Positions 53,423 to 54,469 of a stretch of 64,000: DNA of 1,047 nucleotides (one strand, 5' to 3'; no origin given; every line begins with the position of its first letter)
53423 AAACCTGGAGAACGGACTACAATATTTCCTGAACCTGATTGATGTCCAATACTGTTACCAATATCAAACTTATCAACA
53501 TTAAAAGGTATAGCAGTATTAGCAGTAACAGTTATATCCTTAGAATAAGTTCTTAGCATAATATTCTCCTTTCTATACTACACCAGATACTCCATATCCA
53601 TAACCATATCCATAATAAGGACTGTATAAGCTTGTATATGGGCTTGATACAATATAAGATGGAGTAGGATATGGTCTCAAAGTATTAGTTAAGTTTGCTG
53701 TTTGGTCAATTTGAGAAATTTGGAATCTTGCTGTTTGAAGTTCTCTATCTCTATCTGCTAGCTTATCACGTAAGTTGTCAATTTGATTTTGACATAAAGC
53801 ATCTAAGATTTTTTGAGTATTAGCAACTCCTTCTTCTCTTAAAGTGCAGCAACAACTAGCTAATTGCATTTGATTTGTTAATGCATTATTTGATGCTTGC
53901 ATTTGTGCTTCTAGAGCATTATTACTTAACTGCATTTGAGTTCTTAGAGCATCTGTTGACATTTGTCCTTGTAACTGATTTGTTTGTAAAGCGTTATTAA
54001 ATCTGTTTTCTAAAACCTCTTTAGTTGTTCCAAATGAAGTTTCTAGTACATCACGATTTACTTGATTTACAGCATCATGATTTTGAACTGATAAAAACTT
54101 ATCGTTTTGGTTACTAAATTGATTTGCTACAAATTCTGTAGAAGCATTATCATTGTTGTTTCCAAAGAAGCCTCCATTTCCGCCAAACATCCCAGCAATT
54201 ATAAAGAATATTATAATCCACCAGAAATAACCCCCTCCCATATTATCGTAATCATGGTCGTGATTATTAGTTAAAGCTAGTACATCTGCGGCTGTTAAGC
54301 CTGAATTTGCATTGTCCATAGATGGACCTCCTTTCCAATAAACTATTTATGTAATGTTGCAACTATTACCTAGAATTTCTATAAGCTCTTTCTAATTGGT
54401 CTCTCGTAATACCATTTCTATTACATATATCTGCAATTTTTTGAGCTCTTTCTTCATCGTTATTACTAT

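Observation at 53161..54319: BclA-CTD/C1q-like beta-sandwich protein paired with a Gly-rich membrane-anchored coiled-coil protein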

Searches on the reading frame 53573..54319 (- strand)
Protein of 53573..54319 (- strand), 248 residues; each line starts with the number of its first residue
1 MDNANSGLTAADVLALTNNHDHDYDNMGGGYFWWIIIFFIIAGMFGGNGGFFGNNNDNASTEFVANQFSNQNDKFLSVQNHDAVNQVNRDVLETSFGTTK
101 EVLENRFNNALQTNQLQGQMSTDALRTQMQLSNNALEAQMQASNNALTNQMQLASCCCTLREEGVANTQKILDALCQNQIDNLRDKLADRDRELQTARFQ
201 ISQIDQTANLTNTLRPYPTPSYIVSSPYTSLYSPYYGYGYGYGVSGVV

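Call 3: search_protein_families(library=pfam, proteins=[window:53573-54319:-], max_evalue=1)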
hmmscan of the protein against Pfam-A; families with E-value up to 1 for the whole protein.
window:53573-54319:- (248 aa): 4 families
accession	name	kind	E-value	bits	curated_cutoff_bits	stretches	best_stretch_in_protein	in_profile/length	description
PF15743.10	SPATA1_C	-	0.0068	16.7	27.8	1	111-191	51-122/150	Spermatogenesis-associated C-terminus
PF04843.18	Herpes_teg_N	-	0.014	15.5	25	1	88-129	85-126/183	Herpesvirus tegument protein, N-terminal conserved region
PF05960.17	DUF885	-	0.044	13.8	32.4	1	105-221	216-337/532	Bacterial protein of unknown function (DUF885)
PF12698.13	ABC2_membrane_3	-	0.21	11.1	31.6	1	32-174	5-122/347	ABC-2 family transporter protein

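Call 4: search_protein_families(library=phrogs, proteins=[window:53573-54319:-], max_evalue=1)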
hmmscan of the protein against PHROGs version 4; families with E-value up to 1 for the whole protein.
window:53573-54319:- (248 aa): 4 families
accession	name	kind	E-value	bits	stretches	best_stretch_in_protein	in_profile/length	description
phrog_16490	-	unknown function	4e-13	50.7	1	6-246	5-276/286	-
phrog_9288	-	unknown function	2.6e-06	28.3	1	34-211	33-208/234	-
phrog_8119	-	unknown function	0.00024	21.6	2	17-126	83-184/332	-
phrog_6039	-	unknown function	0.68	11.1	0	176-193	25-42/55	-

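Call 7: search_dna_similar(query=window:53573-54319:-, collection=phages, mode=protein, max_rows=30, max_evalue=0.01)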
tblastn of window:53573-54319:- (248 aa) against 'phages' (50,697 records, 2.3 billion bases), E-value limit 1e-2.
Records with a match: 20; places in all: 20; records where one place covers at least 80% of the query: 0.
Best place of each record, by identity: <60% 20.
By first word of the organism name: Bacteriophage 8; Clostridium 6; uncultured 3; Dulem 2; bajarodcaudo 1.
By host as written in the record: - 12; Clostridium perfringens 3; Varecia variegata 1; Clostridium perfringens 2589 1; Clostridium perfringens JCM 1290 1; Propithecus coquereli 1; Clostridium perfringens 012 1.
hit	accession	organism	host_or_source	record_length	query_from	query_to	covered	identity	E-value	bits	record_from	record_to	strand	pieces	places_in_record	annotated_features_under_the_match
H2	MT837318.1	Bacteriophage sp.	human fecal samples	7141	88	223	55%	40.4%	2e-22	101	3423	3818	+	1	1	record has no annotation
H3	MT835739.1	Bacteriophage sp.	human fecal samples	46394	73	223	61%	27.4%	2e-4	48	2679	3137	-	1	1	record has no annotation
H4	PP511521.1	Dulem virus 36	Varecia variegata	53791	152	223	29%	51.4%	9e-12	70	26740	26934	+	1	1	hypothetical protein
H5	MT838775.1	Bacteriophage sp.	human fecal samples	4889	73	222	60%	24.6%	1e-3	46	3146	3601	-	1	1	record has no annotation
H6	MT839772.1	Bacteriophage sp.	human fecal samples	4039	73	222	60%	24.1%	1e-3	46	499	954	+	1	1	record has no annotation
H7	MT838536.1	Bacteriophage sp.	human fecal samples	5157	144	223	32%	40.4%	1e-8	61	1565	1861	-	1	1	record has no annotation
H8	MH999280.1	Clostridium phage CPD1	Clostridium perfringens 2589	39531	150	223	30%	41.3%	8e-9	61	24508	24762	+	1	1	hypothetical protein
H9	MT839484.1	Bacteriophage sp.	human fecal samples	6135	120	222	42%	29.3%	1e-3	45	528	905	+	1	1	record has no annotation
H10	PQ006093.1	bajarodcaudo virus 2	Neotoma bryanti feces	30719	158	223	27%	45.5%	3e-6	54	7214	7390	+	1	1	hypothetical protein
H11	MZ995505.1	Clostridium phage vB_CpeP_PMQ04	Clostridium perfringens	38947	131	223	38%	31.9%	9e-6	52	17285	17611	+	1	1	hypothetical protein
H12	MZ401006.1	Clostridium phage CPQ4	Clostridium perfringens JCM 1290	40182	158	223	27%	43.9%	9e-7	55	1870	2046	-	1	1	none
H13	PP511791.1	Dulem virus 39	Propithecus coquereli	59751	155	223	28%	41.4%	7e-7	56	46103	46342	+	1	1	hypothetical protein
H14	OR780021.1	Clostridium phage XP41-N3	Clostridium perfringens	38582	150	222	29%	38.5%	7e-6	52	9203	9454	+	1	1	hypothetical protein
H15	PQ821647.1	Clostridium phage HMD-PC1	Clostridium perfringens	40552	150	223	30%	37.0%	1e-5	52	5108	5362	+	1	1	hypothetical protein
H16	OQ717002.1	Clostridium phage vB_CpeS-17DYC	Clostridium perfringens 012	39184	150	219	28%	37.5%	4e-4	47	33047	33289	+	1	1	hypothetical protein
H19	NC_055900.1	uncultured phage cr125_1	human feces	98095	166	223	23%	37.9%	3e-3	44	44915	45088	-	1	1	spike protein/glycoprotein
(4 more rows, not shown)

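Call 9: get_annotated_region(hit=H8, flank=6000)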
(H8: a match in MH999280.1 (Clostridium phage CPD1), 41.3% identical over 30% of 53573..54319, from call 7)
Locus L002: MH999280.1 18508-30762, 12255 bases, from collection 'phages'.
description: Clostridium phage CPD1, complete genome.
organism: Clostridium phage CPD1 (NCBI taxid 2420238)
taxonomy: Viruses; Duplodnaviria; Heunggongvirae; Uroviricota; Caudoviricetes
host: Clostridium perfringens 2589; source: -; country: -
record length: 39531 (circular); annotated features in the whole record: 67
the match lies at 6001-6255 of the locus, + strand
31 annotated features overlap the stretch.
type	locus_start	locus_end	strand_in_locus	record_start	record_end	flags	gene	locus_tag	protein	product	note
CDS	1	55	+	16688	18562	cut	-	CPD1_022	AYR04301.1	endopeptidase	-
CDS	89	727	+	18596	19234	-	-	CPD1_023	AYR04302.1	N-acetylmuramoyl-L-alanine amidase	-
CDS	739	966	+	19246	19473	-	-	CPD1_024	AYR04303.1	putative holin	-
CDS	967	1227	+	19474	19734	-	-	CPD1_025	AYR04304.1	recombination related exonuclease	-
CDS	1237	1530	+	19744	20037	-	-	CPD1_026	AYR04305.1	hypothetical protein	-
CDS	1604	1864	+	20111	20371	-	-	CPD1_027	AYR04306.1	hypothetical protein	-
CDS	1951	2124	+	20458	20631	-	-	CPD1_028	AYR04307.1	hypothetical protein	-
CDS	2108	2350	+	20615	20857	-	-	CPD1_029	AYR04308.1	hypothetical protein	-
CDS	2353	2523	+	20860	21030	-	-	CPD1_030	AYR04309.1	hypothetical protein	-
CDS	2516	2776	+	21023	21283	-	-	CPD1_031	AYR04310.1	hypothetical protein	-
CDS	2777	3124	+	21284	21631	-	-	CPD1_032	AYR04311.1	hypothetical protein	-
CDS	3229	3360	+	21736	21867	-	-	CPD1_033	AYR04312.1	hypothetical protein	-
CDS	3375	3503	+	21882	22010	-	-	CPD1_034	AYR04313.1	hypothetical protein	-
CDS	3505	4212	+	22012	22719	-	-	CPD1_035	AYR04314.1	DNA binding protein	kilA protein, putative phage-related DNA binding protein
CDS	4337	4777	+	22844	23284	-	-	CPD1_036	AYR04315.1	hypothetical protein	-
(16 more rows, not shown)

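Call 10: get_annotated_region(hit=H4, flank=6000)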
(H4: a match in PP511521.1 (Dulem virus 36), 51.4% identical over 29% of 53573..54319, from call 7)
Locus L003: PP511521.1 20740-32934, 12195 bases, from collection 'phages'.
description: Dulem virus 36 isolate Duke_24FS_3, complete genome.
organism: Dulem virus 36 (NCBI taxid 3145754)
taxonomy: Viruses; Duplodnaviria; Heunggongvirae; Uroviricota; Caudoviricetes
host: Varecia variegata; source: feces; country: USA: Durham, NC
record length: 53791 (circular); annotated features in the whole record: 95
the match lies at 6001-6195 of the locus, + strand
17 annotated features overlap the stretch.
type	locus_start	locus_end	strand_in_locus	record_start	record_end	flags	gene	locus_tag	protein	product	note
CDS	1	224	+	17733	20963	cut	-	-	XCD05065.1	minor tail protein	-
CDS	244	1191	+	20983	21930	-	-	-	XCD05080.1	tail protein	-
CDS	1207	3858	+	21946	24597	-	-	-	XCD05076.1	hypothetical protein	Siphovirus reqiPepy6 Gp37-like protein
CDS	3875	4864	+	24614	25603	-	-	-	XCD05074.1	receptor-binding protein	-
CDS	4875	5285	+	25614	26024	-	-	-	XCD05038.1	hypothetical protein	-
CDS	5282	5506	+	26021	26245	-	-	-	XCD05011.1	hypothetical protein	-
CDS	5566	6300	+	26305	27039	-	-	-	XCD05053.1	hypothetical protein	-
CDS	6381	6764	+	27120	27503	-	-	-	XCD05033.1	hypothetical protein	-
CDS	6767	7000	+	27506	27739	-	-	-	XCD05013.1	hypothetical protein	-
CDS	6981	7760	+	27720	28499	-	-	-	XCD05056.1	hypothetical protein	-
CDS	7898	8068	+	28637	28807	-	-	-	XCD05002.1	hypothetical protein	-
CDS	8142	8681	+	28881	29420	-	-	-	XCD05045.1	hypothetical protein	-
CDS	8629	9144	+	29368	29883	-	-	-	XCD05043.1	hypothetical protein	-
CDS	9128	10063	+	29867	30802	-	-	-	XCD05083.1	toprim-like protein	-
CDS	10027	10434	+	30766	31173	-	-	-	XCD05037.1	hypothetical protein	-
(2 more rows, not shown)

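Call 23: find_homologous_proteins(query=window:53573-54319:-, max_evalue=0.001)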
Query window:53573-54319:- (248 aa): 349 proteins with E <= 0.001 among 708 candidates; the best 120 are listed.
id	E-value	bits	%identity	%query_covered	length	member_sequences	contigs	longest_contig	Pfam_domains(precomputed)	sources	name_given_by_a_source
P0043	5.3e-162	555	100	100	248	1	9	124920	-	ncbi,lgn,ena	-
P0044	8.4e-161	551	99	100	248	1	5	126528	-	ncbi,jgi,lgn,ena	-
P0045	2.0e-160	550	99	100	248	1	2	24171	-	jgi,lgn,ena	-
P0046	1.8e-129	448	84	95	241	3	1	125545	-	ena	-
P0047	3.3e-126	438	83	95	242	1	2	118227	-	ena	-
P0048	5.1e-122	424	79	92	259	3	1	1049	-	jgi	-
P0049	2.2e-121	422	77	94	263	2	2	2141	-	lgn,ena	-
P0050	3.7e-121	421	77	93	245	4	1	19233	-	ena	-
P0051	1.5e-120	419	76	93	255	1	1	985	-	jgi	-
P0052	4.4e-120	418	81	99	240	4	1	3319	-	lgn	-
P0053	1.0e-119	417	77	91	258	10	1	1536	-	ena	-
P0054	1.1e-119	416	81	95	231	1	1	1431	-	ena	-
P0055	2.1e-119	416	76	100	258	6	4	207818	-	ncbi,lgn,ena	-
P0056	5.0e-118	411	77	100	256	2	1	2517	-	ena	-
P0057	5.4e-118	411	75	100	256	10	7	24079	-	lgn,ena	-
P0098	3.0e-38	150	39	95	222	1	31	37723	-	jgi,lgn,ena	jgi:hypothetical protein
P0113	2.4e-31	127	40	94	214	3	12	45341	-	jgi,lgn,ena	jgi:hypothetical protein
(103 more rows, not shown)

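Call 32: search_protein_families(library=pfam, proteins=[L002:6394-6771:+, L003:6381-6764:+, L002:5692-6309:+, L003:5566-6300:+], max_evalue=1)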
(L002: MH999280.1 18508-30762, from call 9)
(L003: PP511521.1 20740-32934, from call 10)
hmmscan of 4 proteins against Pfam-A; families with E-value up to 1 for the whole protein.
L002:6394-6771:+ (125 aa): 0 families

L003:6381-6764:+ (127 aa): 1 family
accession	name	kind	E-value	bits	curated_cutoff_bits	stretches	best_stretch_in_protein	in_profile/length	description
PF02124.21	Marek_A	-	0.039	14.8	24.1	1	32-64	5-37/90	Marek's disease glycoprotein A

L002:5692-6309:+ (205 aa): 3 families
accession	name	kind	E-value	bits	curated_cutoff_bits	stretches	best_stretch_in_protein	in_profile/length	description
PF03698.18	UPF0180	-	0.00038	21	25.4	1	85-149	12-76/77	Uncharacterised protein family (UPF0180)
PF05103.18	DivIVA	-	0.085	13.3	28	1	94-163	52-120/131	DivIVA protein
PF16125.10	DUF4837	-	0.32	10.4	25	1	125-170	95-141/295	Domain of unknown function (DUF4837)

L003:5566-6300:+ (244 aa): 0 families

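Call 34: find_encoding_contigs(protein=P0043, flank=3000, max_places=6)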
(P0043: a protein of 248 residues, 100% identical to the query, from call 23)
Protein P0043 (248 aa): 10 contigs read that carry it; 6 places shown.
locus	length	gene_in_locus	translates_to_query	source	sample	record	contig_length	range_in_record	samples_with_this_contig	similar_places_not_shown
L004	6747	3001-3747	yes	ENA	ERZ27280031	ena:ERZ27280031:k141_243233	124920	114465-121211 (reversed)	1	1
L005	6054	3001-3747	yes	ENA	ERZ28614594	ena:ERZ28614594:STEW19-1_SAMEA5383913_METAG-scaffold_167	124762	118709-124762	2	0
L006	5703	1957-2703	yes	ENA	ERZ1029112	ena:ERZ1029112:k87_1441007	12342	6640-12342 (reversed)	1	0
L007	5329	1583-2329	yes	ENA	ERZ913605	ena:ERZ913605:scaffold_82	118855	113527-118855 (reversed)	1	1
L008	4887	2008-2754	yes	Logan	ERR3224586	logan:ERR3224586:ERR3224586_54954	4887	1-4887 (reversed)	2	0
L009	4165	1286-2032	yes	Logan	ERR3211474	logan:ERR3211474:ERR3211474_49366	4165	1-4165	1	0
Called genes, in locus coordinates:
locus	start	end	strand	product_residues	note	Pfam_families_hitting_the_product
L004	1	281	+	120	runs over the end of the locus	-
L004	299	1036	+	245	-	PF03382:DUF285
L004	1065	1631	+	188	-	-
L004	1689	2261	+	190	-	-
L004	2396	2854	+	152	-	-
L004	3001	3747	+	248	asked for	-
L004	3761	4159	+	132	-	-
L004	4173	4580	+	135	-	PF25223:DUF7841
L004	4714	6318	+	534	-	PF03382:DUF285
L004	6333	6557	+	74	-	-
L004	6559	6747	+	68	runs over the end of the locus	-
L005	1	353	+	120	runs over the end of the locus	-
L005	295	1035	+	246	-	PF03382:DUF285, PF13306:LRR_5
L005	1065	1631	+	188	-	-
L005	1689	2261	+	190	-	-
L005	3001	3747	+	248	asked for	-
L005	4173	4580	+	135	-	PF25223:DUF7841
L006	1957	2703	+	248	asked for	-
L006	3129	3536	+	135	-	PF25223:DUF7841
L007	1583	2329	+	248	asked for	-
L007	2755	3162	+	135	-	PF25223:DUF7841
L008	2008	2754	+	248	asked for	-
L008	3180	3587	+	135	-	PF25223:DUF7841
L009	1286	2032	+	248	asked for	-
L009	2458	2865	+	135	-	PF25223:DUF7841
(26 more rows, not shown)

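Call 41: get_annotated_region(hit=H19, flank=4000)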
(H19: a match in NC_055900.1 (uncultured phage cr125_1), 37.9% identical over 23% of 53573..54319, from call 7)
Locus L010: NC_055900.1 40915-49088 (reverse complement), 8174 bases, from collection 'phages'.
description: CrAssphage cr125_1, complete genome.
organism: uncultured phage cr125_1 (NCBI taxid 2772091)
taxonomy: Viruses; Duplodnaviria; Heunggongvirae; Uroviricota; Caudoviricetes; Crassvirales; Suoliviridae; Uncouvirinae; Aurodevirus; Aurodevirus hominis
host: -; source: human feces; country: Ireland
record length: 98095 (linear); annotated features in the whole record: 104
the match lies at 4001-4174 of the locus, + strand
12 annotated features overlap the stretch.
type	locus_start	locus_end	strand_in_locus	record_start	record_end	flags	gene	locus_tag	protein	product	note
CDS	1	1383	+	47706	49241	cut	-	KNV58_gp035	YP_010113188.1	hypothetical protein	gp_77310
CDS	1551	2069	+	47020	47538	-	-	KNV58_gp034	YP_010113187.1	holin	gp_77309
CDS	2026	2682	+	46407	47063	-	-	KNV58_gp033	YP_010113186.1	lysis regulatory protein-like protein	gp_77308; Similar to phage lysis regulatory protein LysB, cell division protein FtsL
CDS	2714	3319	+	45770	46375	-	-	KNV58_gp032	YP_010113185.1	RNA polymerase sigma factor/ubiquitin-like protein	gp_77307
CDS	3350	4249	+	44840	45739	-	-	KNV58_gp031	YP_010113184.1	spike protein/glycoprotein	gp_77306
CDS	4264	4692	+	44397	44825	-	-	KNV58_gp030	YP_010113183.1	hypothetical protein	gp_77305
CDS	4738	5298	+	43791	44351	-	-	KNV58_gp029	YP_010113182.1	hypothetical protein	gp_77304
CDS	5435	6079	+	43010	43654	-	-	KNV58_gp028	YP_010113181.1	virion structural protein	gp_77303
CDS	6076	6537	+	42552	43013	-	-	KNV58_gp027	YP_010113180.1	peptidoglycan-associated protein-like protein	gp_77302; Similar to peptidoglycan-associated proteinhistidine kinase response regulator, glycine zipper domain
CDS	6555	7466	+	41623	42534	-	-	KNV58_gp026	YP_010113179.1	tail tubular protein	gp_77301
CDS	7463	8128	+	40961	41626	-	-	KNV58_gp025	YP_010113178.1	homing endonuclease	gp_77300; Intron endonuclease, GIY-YIG intron endonuclease domain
CDS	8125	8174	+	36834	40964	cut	-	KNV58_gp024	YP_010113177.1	virion structural protein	gp_77299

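Call 42: find_encoding_contigs(protein=P0098, flank=6000, max_places=3)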
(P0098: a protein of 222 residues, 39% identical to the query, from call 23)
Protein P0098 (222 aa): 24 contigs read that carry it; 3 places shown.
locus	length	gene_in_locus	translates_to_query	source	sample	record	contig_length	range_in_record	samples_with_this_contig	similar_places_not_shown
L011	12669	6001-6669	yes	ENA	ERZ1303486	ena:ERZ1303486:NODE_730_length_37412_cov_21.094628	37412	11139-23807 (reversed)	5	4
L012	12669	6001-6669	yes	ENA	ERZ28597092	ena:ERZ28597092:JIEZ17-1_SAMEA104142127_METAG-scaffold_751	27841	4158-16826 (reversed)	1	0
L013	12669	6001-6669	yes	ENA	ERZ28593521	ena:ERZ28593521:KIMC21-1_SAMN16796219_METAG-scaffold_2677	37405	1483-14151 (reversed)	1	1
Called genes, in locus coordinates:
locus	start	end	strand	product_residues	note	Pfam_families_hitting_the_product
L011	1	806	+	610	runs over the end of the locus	-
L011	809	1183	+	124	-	PF20458:DUF6711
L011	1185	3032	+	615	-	-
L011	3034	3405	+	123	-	-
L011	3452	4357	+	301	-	-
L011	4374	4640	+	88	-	-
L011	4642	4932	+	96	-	-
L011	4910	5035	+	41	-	-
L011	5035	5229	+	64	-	-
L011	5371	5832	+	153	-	-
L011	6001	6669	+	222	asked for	-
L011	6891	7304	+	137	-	-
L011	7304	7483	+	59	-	-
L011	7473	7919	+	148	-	PF25223:DUF7841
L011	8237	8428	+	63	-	-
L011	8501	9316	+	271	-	PF01510:Amidase_2, PF08230:CW_7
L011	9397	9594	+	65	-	-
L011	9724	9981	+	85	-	-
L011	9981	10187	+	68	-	-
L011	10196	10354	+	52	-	-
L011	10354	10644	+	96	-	-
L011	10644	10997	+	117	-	-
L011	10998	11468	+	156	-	-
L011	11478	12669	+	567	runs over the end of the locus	PF00145:DNA_methylase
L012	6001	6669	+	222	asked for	-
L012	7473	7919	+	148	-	PF25223:DUF7841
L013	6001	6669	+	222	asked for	-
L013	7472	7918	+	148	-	PF25223:DUF7841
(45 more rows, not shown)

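Call 48: search_protein_families(library=ncbifam, proteins=[window:53573-54319:-, L011:6001-6669:+, L011:6891-7304:+, L002:6394-6771:+, L002:5692-6309:+], max_evalue=1)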
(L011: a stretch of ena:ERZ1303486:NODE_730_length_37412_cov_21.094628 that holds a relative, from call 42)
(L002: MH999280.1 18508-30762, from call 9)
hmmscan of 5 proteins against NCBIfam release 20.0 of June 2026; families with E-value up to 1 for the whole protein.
window:53573-54319:- (248 aa): 0 families

L011:6001-6669:+ (222 aa): 0 families

L011:6891-7304:+ (137 aa): 0 families

L002:6394-6771:+ (125 aa): 0 families

L002:5692-6309:+ (205 aa): 2 families
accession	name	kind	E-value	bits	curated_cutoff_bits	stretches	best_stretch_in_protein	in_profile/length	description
NF002845.0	PRK03094.1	equivalog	0.0046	17.1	102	1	85-148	13-76/80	hypothetical protein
NF052539.1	DivAsocLipDalA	equivalog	0.46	10.3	200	1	106-174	10-77/169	divisome-associated lipoprotein DalA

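Call 52: search_solved_structures(query=A3, max_evalue=10, show_alignments=2)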
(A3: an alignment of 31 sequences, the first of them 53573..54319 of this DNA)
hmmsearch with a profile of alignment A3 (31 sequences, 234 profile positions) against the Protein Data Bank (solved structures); distinct sequences matched with E-value up to 10: 3.
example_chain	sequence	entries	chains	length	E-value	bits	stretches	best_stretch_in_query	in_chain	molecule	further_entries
1yc9_A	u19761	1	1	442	0.36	13.4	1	59-133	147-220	multidrug resistance protein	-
7edr_C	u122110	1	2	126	0.46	13.1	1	115-177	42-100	Moesin/ezrin/radixin homolog 2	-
7yh5_A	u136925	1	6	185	3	10.4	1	155-189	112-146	Nucleoside triphosphate pyrophosphohydrolase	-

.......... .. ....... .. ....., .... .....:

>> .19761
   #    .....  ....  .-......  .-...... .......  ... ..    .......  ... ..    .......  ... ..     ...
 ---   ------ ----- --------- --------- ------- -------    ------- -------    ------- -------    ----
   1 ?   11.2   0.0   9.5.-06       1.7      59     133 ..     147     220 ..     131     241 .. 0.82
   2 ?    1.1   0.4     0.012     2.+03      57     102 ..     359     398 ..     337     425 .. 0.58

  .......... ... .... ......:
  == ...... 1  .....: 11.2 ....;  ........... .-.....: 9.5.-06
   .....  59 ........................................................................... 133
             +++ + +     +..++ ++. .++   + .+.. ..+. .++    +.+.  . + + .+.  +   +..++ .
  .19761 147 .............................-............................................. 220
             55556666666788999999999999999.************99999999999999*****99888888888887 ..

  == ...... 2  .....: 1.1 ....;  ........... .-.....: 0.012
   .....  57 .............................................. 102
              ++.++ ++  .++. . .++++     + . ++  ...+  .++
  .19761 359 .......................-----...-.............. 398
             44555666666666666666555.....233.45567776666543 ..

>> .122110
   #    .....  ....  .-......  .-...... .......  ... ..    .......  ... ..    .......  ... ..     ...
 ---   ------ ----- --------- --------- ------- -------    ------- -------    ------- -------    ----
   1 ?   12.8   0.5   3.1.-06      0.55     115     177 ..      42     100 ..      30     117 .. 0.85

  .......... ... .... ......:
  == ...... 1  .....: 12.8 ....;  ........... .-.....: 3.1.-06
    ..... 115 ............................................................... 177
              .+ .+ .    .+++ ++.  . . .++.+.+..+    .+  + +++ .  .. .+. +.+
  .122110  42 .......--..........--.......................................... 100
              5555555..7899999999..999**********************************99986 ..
